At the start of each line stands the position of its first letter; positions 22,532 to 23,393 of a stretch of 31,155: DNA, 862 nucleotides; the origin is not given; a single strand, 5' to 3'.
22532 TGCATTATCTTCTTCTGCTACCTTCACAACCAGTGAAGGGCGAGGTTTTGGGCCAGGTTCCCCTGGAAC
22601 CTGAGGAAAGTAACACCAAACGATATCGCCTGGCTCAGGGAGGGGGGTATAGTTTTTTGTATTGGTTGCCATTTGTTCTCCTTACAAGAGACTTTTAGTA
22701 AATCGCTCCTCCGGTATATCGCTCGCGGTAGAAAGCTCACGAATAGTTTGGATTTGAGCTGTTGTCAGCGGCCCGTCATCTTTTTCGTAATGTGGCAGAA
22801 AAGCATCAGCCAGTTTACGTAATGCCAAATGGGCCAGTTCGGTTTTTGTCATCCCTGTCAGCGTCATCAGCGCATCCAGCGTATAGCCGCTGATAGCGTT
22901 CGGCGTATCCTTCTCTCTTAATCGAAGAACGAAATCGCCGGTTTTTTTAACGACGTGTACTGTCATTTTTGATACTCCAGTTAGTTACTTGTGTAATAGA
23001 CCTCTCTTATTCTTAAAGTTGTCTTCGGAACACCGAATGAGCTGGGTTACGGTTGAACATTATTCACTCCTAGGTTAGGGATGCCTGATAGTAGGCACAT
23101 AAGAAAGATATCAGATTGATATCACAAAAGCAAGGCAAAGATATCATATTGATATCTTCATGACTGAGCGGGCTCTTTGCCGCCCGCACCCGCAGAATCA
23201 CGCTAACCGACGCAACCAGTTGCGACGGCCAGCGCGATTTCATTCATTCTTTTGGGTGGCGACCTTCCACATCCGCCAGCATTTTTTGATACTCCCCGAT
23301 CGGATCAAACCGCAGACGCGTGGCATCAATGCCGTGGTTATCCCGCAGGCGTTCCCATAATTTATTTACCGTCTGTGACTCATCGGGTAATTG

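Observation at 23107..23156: Twin 17-bp palindromes between gene A and the cargo operon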

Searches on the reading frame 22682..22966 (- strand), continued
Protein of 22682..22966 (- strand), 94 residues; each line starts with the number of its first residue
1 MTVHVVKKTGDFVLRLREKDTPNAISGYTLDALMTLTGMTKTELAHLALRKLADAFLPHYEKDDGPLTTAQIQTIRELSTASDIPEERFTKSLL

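Call 64: fold_search(model_id=the predicted structure, library=pdb)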
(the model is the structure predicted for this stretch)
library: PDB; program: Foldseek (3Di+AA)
matches with E <= 10: 6; with E <= 0.001: 0
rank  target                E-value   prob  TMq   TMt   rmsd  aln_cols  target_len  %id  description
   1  7s1t_B                1.1e+00  0.15  0.25  0.31   9.7        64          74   19  Structure of the human POT1-TPP1 complex (released 2022-01-19)
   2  4ml0_A                5.9e+00  0.07  0.31  0.34  11.8        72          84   19  Crystal structure of E.coli DinJ-YafQ complex (released 2014-06-25)
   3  6zm5_a                6.8e+00  0.01  0.09  0.09  19.2        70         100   17  Human mitochondrial ribosome in complex with OXA1L, mRNA, A/A tRNA, P/P tRNA and nascent polypeptide (released 2021-01-13)
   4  9ncq_L                8.4e+00  0.04  0.21  0.21  16.0        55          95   13  Cryo-EM structure of Fas-FADD complex (released 2025-11-05)
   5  6ajm_C                9.0e+00  0.07  0.38  0.43  10.1        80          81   14  Crystal structure of apo AtaTR (released 2019-01-02)
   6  9wsv_C                9.7e+00  0.09  0.17  0.05   5.4        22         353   36  Cryo-EM structure of DAMGO-muOR-arrestin-1-Fab30 complex (released 2025-11-26)

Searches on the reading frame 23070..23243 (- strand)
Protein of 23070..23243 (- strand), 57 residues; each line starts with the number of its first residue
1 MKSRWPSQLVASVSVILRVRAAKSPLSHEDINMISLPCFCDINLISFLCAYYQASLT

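Call 19: search_protein_families(library=pfam, proteins=[window:23070-23243:-], max_evalue=0.1)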
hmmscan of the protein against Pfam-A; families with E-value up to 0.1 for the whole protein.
window:23070-23243:- (57 aa): 0 families
